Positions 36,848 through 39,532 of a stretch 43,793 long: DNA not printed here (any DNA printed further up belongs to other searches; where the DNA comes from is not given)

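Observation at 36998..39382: Head-to-tail fusion of two complete phosphoglycerate kinases in a single 794-aa ORF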

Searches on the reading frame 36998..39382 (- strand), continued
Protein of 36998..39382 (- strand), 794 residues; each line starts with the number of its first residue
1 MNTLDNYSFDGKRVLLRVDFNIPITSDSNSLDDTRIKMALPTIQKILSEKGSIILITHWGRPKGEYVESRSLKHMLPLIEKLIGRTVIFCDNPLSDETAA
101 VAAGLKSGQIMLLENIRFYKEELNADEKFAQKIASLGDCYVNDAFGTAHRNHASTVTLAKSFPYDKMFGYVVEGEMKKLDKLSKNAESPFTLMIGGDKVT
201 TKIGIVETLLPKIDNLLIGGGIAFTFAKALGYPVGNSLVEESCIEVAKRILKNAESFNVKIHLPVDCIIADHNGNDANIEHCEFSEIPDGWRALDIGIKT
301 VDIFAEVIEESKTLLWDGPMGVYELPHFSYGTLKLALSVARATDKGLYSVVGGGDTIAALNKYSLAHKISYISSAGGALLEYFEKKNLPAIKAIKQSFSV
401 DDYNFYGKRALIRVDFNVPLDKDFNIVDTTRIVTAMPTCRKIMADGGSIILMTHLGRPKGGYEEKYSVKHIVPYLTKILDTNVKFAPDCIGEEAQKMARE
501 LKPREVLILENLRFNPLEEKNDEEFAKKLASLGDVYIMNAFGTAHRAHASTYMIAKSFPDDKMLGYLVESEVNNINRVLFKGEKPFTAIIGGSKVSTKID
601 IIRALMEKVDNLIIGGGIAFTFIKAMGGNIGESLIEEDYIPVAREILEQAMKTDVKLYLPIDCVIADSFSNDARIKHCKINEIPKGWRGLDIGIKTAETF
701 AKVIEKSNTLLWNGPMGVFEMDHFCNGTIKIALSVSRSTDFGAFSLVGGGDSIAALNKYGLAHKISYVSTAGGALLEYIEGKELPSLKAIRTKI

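Call 33: list_cluster_members(proteins=[window:36998-39382:-, P0001, P0009, P0123, P0129, P0131, P0025, P0052, P0087, P0112])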
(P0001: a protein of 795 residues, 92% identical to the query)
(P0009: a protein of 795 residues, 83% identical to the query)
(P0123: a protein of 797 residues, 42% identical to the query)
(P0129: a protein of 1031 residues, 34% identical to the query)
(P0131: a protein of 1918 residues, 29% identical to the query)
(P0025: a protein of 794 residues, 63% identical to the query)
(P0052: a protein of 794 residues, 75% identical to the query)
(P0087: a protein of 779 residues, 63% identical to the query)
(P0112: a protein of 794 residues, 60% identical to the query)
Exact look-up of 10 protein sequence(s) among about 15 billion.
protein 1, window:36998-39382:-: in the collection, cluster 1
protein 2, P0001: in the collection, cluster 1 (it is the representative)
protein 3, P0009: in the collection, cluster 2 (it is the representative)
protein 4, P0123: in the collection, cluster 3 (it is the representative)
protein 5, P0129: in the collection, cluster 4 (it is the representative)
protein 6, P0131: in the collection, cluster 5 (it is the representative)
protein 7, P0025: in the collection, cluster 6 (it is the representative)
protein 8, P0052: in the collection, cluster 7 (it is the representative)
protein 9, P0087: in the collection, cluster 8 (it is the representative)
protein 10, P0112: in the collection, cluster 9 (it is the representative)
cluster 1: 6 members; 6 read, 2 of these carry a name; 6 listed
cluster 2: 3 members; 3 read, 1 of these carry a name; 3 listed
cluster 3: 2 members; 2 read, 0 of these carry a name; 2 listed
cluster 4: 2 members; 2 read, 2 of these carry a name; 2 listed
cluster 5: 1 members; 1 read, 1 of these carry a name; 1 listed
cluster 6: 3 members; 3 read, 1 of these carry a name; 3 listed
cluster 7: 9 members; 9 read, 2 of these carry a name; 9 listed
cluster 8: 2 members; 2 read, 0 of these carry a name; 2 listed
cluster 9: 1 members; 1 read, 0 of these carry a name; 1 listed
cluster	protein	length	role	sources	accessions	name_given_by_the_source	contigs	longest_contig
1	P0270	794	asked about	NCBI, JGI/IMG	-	phosphoglycerate kinase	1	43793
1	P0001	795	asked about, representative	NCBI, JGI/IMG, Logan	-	-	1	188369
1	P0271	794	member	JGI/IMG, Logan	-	phosphoglycerate kinase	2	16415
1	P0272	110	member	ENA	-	-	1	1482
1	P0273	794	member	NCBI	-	-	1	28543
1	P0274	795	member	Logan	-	-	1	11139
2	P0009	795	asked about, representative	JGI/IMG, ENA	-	-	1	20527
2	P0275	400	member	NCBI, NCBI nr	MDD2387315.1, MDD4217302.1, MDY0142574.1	MAG: phosphoglycerate kinase [Bacteroidales bacterium] | phosphoglycerate kinase [Bacteroidales bacterium]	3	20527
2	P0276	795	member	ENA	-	-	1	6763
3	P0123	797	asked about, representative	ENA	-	-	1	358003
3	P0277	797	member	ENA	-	-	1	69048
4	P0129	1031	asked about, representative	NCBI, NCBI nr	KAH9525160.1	phosphoglycerate kinase [Bulinus truncatus]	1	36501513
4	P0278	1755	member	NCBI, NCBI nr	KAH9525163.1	hypothetical protein Btru_000515 [Bulinus truncatus]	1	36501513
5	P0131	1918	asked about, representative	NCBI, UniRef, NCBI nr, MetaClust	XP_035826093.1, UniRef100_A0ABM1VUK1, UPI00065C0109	uncharacterized protein LOC101862654 [Aplysia californica] | Phosphoglycerate kinase n=1 Tax=Aplysia californica TaxID=6500 RepID=A0ABM1VUK1_APLCA | status=active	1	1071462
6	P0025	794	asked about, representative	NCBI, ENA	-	-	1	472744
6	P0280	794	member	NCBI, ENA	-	-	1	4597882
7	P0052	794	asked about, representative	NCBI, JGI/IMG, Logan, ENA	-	-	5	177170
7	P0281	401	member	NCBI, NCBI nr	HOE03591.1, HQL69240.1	MAG TPA: phosphoglycerate kinase [Bacteroidales bacterium] | phosphoglycerate kinase [Bacteroidales bacterium]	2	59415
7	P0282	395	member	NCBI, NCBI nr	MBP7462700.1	MAG: phosphoglycerate kinase [Bacteroidales bacterium] | phosphoglycerate kinase [Bacteroidales bacterium]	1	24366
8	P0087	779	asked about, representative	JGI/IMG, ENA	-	-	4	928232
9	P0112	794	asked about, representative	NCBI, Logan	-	-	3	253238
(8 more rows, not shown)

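Call 35: predict_structure(alignment_id=A1)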
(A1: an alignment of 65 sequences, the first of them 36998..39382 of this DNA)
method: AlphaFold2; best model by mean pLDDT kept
length: 794 residues; sequences in the alignment: 65
mean_pLDDT: 85.2   pTM: 0.51
mean pLDDT of the five models: 85.2, 80.0, 78.6, 75.8, 70.6
residues with pLDDT >= 90: 350; 70-90: 361; 50-70: 74; < 50: 9
segments of 3 or more residues with pLDDT < 50: 396-398
pLDDT, mean of each block of 10 residues (from residue 1): 71 93 62 81 90 93 88 92 93 93 95 94 87 93 78 79 78 76 78 89 86 93 94 92 92 93 94 82 91 91 94 91 82 90 83 77 72 66 55 52 82 88 81 80 88 87 92 93 93 93 95 91 92 92 73 82 78 69 85 80 84 93 93 89 90 91 92 88 94 93 94 88 87 90 83 79 78 71 74 59
secondary structure, 60 per line:
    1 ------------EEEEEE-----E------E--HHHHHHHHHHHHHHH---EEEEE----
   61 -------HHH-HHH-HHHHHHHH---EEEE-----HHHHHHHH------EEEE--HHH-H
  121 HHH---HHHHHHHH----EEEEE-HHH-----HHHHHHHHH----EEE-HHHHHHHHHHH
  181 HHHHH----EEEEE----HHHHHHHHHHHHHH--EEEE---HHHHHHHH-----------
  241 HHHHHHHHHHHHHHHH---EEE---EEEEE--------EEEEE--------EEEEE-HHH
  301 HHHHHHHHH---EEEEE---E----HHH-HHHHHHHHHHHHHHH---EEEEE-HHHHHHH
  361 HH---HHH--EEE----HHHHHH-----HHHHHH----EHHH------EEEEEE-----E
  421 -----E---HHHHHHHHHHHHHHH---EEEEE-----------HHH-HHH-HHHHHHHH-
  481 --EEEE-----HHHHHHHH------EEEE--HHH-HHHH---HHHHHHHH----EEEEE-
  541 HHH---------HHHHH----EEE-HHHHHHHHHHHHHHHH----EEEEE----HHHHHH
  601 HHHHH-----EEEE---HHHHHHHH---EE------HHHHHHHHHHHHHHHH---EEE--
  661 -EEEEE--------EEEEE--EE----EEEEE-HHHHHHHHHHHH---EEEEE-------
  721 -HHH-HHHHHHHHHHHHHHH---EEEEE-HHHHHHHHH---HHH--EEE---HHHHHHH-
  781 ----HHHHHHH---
elements in order (helices of 4 or more, strands of 3 or more residues): E13-18 H34-48 E52-56 H76-83 E87-90 H96-103 E110-113 H120-123 H127-134 E139-143 H153-161 E166-168 H170-185 E190-194 H199-212 E215-218 H222-229 H241-256 E260-262 E266-270 E279-283 E292-296 H298-309 E313-317 H330-344 E348-352 H354-362 E371-373 H378-383 H389-394 E409-414 H430-444 E448-452 H472-479 E483-486 H492-499 E506-509 H516-519 H523-530 E535-539 H553-557 E562-564 H566-581 E586-590 H595-605 E611-614 H618-625 H637-652 E656-658 E662-666 E675-679 E688-692 H694-705 E709-713 H726-740 E744-748 H750-758 E767-769 H773-779 H785-791

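Call 37: search_protein_families(library=pfam, proteins=[L001:8407-9720:+], max_evalue=0.001)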
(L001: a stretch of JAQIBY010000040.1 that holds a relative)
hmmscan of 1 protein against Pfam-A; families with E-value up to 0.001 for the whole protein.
L001:8407-9720:+ (438 aa): 1 family
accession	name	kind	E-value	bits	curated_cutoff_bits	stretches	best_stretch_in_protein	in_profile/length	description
PF00162.24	PGK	-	4.8e-80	269.8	27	1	12-415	1-377/379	Phosphoglycerate kinase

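Call 39: find_encoding_contigs(protein=window:36998-39382:-, flank=10000, max_places=4)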
Protein window:36998-39382:- (794 aa): 1 contig read that carries it; 1 place shown.
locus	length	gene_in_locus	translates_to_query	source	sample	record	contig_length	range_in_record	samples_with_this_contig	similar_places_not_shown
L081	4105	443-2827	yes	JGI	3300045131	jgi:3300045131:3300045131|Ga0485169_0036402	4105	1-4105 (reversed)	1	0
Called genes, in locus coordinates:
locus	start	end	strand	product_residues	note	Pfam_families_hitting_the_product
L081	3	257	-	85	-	?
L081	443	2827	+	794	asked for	PF00162:PGK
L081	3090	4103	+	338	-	?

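Call 40: find_encoding_contigs(protein=P0001, flank=10000, max_places=2)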
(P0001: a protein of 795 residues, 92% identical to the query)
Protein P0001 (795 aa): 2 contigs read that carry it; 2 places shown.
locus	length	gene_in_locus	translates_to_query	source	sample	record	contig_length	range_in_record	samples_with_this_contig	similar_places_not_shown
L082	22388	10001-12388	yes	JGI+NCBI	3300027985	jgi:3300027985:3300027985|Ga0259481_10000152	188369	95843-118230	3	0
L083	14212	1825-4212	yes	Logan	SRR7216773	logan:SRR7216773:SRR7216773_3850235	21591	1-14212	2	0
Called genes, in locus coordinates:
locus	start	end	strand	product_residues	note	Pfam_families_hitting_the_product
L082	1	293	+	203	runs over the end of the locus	-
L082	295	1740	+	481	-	PF13573:SprB (weak), PF18962:Por_Secre_tail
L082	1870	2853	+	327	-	PF13568:OMP_b-brl_2 (weak)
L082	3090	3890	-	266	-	-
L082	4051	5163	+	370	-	PF01479:S4, PF13275:S4_2 (weak), PF00849:PseudoU_synth_2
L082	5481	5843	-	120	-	PF00076:RRM_1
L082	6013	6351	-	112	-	PF01035:DNA_binding_1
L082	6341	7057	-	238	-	PF24675:NpmA (weak), PF13847:Methyltransf_31 (faint), PF02390:Methyltransf_4, PF13649:Methyltransf_25 (weak)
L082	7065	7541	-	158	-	PF14109:GldH_lipo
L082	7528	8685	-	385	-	PF04468:PSP1, PF28472:PSP1_3rd, PF28473:YaaT_C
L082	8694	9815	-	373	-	PF13177:DNA_pol3_delta2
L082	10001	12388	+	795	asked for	PF00162:PGK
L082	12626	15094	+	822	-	PF13620:CarboxypepD_reg, PF13715:CarbopepD_reg_2, PF07715:Plug, PF00593:TonB_dep_Rec_b-barrel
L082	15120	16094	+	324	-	PF00801:PKD, PF18911:PKD_4, PF18962:Por_Secre_tail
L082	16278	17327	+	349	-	PF00383:dCMP_cyt_deam_1, PF14437:MafB19-deam, PF01872:RibD_C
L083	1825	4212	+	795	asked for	PF00162:PGK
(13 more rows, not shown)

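Call 41: find_encoding_contigs(protein=P0008, flank=10000, max_places=2)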
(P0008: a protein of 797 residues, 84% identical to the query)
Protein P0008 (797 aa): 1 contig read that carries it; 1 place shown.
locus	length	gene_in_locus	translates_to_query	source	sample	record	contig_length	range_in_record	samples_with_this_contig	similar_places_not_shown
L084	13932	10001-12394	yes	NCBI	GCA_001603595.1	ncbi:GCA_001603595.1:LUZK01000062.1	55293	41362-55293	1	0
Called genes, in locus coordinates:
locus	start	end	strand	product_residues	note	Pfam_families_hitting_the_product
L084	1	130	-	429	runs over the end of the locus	PF00162:PGK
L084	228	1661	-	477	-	PF13231:PMT_2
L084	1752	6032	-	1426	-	PF13573:SprB, PF00801:PKD (weak), PF18911:PKD_4, PF13585:CHU_C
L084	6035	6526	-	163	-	-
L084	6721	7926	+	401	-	-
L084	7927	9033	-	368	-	PF04055:Radical_SAM, PF06969:HemN_C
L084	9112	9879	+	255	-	PF03372:Exo_endo_phos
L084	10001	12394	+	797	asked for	PF00162:PGK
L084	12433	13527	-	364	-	PF28492:Beta_helix_4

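Call 42: find_encoding_contigs(protein=P0016, flank=10000, max_places=2)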
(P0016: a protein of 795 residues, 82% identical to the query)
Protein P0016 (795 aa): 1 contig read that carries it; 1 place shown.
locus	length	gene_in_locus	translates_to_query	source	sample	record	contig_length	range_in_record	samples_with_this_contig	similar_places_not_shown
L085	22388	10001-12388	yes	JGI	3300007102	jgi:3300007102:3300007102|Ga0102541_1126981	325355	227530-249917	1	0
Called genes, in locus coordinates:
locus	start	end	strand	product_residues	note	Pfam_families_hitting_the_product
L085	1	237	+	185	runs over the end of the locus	PF00213:OSCP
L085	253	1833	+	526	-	PF02874:ATP-synt_ab_N, PF00006:ATP-synt_ab, PF00306:ATP-synt_ab_C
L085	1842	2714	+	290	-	PF00231:ATP-synt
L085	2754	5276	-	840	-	PF13188:PAS_8 (faint), PF08448:PAS_4, PF13426:PAS_9, PF08447:PAS_3, PF00989:PAS, PF08447:PAS_3 (weak), PF02518:HATPase_c, PF00072:Response_reg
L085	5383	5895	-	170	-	PF00210:Ferritin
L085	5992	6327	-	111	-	PF01035:DNA_binding_1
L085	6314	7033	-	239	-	PF24675:NpmA (weak), PF13847:Methyltransf_31, PF02390:Methyltransf_4, PF13649:Methyltransf_25 (weak)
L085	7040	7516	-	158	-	PF14109:GldH_lipo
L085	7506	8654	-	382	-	PF04468:PSP1, PF28472:PSP1_3rd, PF28473:YaaT_C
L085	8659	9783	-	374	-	PF13177:DNA_pol3_delta2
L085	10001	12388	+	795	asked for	PF00162:PGK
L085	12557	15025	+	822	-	PF13620:CarboxypepD_reg, PF13715:CarbopepD_reg_2, PF07715:Plug, PF00593:TonB_dep_Rec_b-barrel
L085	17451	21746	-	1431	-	PF13573:SprB, PF18911:PKD_4 (weak), PF00801:PKD (weak), PF18911:PKD_4, PF13585:CHU_C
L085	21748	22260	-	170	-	-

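Call 43: find_encoding_contigs(protein=P0006, flank=10000, max_places=2)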
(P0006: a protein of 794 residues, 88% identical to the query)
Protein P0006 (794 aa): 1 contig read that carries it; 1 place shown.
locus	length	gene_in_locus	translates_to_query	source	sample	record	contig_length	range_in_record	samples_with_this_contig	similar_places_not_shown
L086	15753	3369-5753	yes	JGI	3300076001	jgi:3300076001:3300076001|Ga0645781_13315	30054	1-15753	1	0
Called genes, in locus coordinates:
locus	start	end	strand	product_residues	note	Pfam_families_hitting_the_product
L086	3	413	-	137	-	?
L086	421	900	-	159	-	PF14109:GldH_lipo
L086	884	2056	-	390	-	PF04468:PSP1, PF28472:PSP1_3rd, PF28473:YaaT_C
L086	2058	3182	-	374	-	PF13177:DNA_pol3_delta2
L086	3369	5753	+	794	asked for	PF00162:PGK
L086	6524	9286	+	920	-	PF00041:fn3 (faint), PF18962:Por_Secre_tail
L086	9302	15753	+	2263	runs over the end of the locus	PF26766:Choice_anch_L, PF13573:SprB, PF13585:CHU_C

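Call 47: find_encoding_contigs(protein=P0280, flank=10000, max_places=3)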
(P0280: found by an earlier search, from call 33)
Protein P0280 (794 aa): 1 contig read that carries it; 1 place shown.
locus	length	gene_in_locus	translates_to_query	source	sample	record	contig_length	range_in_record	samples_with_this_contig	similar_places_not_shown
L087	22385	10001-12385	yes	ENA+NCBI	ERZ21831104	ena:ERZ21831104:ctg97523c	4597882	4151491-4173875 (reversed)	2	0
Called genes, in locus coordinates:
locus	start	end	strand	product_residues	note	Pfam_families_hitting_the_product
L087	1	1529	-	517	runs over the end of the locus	PF00072:Response_reg, PF08665:PglZ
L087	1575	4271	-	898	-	PF09976:TPR_21 (faint), PF07719:TPR_2 (faint), PF13174:TPR_6 (faint), PF13181:TPR_8 (faint), PF13424:TPR_12 (faint), PF13428:TPR_14 (faint), PF13432:TPR_16 (faint), PF14559:TPR_19 (faint)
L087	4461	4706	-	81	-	PF01106:NifU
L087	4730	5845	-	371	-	PF01883:FeS_assembly_P, PF00142:Fer4_NifH (weak), PF01656:CbiA, PF02374:ArsA_ATPase (weak), PF09140:MipZ (weak), PF10609:ParA, PF13614:AAA_31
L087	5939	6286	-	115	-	PF01035:DNA_binding_1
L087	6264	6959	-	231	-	PF24675:NpmA (weak), PF13847:Methyltransf_31, PF02390:Methyltransf_4, PF13649:Methyltransf_25 (weak)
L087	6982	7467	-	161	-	PF14109:GldH_lipo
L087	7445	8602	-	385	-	PF04468:PSP1, PF28472:PSP1_3rd, PF28473:YaaT_C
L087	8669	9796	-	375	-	PF13177:DNA_pol3_delta2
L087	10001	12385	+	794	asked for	PF00162:PGK, PF06962:rRNA_methylase (faint), PF00162:PGK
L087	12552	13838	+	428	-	PF00162:PGK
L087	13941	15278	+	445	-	PF02878:PGM_PMM_I, PF02879:PGM_PMM_II, PF02880:PGM_PMM_III, PF00408:PGM_PMM_IV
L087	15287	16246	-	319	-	PF00685:Sulfotransfer_1, PF13469:Sulfotransfer_3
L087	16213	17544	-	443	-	PF01554:MatE, PF01943:Polysacc_synt, PF13440:Polysacc_synt_3, PF01554:MatE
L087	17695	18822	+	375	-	PF13439:Glyco_transf_4, PF00534:Glycos_transf_1, PF13692:Glyco_trans_1_4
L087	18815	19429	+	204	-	PF01351:RNase_HII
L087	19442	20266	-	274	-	PF18950:DUF5694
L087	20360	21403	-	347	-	PF21016:RlmN_N, PF04055:Radical_SAM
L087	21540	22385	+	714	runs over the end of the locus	PF10459:Peptidase_S46, PF00089:Trypsin (faint), PF13365:Trypsin_2 (faint)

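Call 48: find_encoding_contigs(protein=P0123, flank=10000, max_places=2)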
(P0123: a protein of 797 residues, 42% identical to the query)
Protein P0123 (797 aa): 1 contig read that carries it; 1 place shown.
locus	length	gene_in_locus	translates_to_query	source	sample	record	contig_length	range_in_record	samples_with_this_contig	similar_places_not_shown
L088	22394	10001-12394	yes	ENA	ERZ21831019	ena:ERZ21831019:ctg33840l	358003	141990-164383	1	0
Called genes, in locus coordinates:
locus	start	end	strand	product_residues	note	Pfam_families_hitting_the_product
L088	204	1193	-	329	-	PF13495:Phage_int_SAM_4, PF00589:Phage_integrase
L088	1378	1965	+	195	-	-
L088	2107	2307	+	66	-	-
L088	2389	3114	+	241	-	PF03591:AzlC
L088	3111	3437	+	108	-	PF05437:AzlD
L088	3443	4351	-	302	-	PF00892:EamA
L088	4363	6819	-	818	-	PF00912:Transgly, PF00905:Transpeptidase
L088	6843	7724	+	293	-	PF01513:NAD_kinase, PF20143:NAD_kinase_C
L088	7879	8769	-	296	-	PF01509:TruB_N, PF16198:TruB_C_2 (weak), PF09142:TruB_C (faint)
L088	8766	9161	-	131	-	PF02033:RBFA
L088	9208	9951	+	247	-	PF13489:Methyltransf_23 (weak), PF13847:Methyltransf_31 (faint), PF08241:Methyltransf_11 (weak), PF13649:Methyltransf_25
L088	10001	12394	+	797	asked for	PF00162:PGK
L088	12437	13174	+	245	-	PF00121:TIM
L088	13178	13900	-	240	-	PF12773:DZR (weak), PF13453:Zn_ribbon_TFIIB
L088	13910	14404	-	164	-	PF01252:Peptidase_A8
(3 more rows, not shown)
